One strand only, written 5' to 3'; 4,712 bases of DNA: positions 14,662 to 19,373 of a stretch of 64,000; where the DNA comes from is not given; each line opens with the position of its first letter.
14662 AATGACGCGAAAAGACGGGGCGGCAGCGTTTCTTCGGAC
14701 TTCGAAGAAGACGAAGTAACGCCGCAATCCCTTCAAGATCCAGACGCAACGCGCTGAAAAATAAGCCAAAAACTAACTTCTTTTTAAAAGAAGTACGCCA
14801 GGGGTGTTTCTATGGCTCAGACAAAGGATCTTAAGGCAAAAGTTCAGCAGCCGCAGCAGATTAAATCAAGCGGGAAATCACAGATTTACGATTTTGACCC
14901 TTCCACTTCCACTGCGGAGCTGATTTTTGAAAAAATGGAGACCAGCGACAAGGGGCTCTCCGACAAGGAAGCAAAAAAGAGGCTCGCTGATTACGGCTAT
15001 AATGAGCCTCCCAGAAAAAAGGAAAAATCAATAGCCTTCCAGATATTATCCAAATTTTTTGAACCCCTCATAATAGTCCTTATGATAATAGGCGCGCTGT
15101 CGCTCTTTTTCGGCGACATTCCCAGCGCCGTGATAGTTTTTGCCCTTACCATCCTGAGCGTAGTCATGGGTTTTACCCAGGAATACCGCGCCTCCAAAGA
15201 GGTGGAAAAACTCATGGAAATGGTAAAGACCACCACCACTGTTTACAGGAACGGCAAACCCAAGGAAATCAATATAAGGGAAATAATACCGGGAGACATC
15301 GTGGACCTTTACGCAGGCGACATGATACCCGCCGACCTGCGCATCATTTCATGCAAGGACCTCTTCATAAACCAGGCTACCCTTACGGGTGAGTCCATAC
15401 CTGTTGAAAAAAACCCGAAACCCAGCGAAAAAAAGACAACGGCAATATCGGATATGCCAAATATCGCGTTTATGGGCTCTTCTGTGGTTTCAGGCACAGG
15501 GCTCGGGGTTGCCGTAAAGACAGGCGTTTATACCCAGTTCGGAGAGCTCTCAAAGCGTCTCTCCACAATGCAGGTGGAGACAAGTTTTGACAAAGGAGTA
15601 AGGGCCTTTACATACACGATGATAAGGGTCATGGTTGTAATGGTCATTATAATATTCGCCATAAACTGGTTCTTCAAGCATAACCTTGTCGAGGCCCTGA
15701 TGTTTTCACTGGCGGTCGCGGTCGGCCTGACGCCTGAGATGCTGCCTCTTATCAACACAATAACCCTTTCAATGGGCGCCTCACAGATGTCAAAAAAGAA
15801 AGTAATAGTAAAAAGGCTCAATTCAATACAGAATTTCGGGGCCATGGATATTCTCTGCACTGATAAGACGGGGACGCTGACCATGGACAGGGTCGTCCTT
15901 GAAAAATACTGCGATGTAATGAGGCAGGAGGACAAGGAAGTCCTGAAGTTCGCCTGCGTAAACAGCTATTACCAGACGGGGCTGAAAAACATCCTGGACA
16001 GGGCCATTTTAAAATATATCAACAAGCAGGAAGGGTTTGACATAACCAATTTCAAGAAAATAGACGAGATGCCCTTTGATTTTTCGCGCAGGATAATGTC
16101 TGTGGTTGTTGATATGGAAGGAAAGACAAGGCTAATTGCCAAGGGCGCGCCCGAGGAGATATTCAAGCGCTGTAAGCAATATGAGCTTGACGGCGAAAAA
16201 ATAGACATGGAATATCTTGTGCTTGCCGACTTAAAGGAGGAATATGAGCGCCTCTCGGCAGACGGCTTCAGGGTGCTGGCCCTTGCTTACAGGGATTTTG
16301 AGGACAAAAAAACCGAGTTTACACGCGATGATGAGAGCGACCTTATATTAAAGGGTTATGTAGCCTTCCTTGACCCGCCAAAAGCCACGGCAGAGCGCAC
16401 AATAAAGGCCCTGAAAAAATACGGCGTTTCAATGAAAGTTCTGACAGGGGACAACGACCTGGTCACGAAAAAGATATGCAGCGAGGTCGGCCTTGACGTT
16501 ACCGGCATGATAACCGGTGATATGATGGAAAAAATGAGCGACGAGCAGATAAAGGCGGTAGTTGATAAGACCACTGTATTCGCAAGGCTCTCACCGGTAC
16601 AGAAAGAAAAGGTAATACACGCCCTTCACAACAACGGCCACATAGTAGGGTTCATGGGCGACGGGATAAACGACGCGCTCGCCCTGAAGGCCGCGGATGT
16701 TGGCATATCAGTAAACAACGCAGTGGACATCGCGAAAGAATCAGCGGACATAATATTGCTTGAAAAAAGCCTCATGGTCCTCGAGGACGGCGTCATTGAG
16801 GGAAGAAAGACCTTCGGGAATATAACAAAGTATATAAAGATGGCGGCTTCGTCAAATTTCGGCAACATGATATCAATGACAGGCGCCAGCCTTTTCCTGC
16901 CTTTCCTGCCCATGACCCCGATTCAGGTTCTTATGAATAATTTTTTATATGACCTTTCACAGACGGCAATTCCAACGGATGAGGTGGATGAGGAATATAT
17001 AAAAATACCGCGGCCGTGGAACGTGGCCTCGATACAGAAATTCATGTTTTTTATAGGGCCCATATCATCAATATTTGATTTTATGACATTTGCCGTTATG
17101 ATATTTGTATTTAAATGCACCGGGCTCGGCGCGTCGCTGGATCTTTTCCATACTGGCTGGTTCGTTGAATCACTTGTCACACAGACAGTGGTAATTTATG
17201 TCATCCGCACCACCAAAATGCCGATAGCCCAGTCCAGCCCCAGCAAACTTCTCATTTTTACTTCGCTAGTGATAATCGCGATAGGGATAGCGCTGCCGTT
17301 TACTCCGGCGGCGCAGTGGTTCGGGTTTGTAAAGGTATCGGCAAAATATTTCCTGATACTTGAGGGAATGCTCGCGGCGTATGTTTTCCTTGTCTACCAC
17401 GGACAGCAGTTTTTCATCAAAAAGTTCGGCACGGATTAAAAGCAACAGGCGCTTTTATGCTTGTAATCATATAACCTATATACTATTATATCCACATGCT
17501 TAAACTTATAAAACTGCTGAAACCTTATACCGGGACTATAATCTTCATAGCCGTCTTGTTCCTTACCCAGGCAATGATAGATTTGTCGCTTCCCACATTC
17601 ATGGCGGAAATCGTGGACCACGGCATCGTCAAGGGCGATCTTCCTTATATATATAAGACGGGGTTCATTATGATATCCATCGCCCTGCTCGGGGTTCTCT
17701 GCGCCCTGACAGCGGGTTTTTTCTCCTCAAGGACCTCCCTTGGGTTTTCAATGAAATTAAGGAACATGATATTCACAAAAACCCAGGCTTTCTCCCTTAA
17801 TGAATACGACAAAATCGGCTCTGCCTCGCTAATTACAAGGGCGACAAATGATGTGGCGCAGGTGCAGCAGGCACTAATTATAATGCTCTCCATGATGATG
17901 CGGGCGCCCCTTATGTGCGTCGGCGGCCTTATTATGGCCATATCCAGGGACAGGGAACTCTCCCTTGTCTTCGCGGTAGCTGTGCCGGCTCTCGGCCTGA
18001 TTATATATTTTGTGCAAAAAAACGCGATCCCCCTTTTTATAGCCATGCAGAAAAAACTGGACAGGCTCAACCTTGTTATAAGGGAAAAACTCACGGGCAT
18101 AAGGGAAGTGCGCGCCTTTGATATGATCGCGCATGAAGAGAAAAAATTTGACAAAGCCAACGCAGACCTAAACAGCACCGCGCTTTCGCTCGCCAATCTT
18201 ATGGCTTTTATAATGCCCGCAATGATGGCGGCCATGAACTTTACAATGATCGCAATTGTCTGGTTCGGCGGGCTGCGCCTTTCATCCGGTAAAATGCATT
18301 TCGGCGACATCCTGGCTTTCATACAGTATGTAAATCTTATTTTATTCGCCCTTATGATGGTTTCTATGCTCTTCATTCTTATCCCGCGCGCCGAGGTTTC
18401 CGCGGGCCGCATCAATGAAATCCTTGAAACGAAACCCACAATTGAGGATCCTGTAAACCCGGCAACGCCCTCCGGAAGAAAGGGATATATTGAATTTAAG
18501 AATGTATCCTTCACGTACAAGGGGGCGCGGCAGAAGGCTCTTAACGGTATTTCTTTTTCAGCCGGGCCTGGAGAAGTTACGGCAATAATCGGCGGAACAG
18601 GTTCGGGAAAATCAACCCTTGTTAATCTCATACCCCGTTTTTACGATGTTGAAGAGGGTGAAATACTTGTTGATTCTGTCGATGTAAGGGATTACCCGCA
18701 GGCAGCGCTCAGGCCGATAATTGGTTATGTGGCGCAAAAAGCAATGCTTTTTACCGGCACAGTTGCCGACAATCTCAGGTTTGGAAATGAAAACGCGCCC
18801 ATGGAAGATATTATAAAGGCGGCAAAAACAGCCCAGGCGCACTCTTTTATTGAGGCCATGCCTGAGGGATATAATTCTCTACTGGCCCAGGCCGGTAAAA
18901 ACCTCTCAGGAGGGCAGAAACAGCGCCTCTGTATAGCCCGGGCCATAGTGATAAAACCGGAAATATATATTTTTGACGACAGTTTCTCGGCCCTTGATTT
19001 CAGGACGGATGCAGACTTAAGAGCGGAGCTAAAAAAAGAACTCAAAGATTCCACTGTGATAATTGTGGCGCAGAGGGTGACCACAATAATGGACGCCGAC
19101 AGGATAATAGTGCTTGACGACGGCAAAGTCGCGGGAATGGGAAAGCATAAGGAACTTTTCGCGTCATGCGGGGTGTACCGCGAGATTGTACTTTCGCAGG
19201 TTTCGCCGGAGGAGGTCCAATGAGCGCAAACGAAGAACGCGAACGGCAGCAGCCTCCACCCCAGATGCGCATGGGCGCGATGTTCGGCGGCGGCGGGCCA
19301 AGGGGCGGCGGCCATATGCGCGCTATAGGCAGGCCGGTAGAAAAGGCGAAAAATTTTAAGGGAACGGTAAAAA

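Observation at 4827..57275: Three paralogous secreted proteins share a Thr/Pro-repeat linker plus an FPNPF/YPDPY C-terminal domain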

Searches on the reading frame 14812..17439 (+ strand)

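Call 11: search_protein_families(library=pfam, proteins=[window:14812-17439:+], max_evalue=0.001)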
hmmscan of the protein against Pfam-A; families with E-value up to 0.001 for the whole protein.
window:14812-17439:+ (875 aa): 5 families
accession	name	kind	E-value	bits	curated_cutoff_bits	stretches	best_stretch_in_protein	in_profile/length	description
PF00122.25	E1-E2_ATPase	-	2.4e-43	148.2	28.1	1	136-329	1-181/181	E1-E2 ATPase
PF00689.26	Cation_ATPase_C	-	2.3e-16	60.5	27.3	1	698-861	1-169/175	Cation transporting ATPase, C-terminus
PF00690.31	Cation_ATPase_N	-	1.6e-15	56.9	20.4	1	33-97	4-69/69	Cation transporter/ATPase, N-terminus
PF00702.32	Hydrolase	-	3.3e-14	54.2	26.4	1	346-629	2-191/191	haloacid dehalogenase-like hydrolase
PF13246.12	Cation_ATPase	-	6.2e-11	42.6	21.7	1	393-456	30-90/91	Cation transport ATPase (P-type)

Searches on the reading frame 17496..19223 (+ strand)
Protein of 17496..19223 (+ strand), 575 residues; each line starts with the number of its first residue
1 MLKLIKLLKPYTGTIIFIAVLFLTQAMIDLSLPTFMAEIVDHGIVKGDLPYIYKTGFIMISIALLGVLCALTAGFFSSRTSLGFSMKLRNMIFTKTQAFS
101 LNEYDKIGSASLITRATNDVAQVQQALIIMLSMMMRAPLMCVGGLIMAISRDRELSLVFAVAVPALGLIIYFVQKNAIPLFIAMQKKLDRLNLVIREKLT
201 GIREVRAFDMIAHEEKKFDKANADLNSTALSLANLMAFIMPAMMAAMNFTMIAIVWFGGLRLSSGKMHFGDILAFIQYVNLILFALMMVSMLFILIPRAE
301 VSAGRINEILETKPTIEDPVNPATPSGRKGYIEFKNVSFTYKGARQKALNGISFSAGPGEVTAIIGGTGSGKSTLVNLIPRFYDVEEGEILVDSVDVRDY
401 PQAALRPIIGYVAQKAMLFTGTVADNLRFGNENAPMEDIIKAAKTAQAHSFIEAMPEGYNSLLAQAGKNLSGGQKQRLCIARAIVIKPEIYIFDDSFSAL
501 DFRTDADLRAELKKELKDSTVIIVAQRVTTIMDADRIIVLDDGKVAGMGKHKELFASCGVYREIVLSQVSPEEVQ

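Call 11: search_protein_families(library=pfam, proteins=[window:17496-19223:+], max_evalue=0.001)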
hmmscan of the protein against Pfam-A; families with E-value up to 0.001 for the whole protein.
window:17496-19223:+ (575 aa): 4 families
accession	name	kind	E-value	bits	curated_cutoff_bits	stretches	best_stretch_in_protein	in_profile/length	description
PF00664.28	ABC_membrane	-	2.5e-42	145.9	28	1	15-285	1-273/274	ABC transporter transmembrane region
PF00005.33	ABC_tran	-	1e-29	104.3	25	1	349-497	1-136/137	ABC transporter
PF02463.25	SMC_N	-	1.8e-06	28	40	1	468-538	135-209/220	RecF/RecN/SMC N terminal domain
PF09818.15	ABC_ATPase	-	1.4e-05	24.7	23.2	0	447-538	136-244/283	P-loop domain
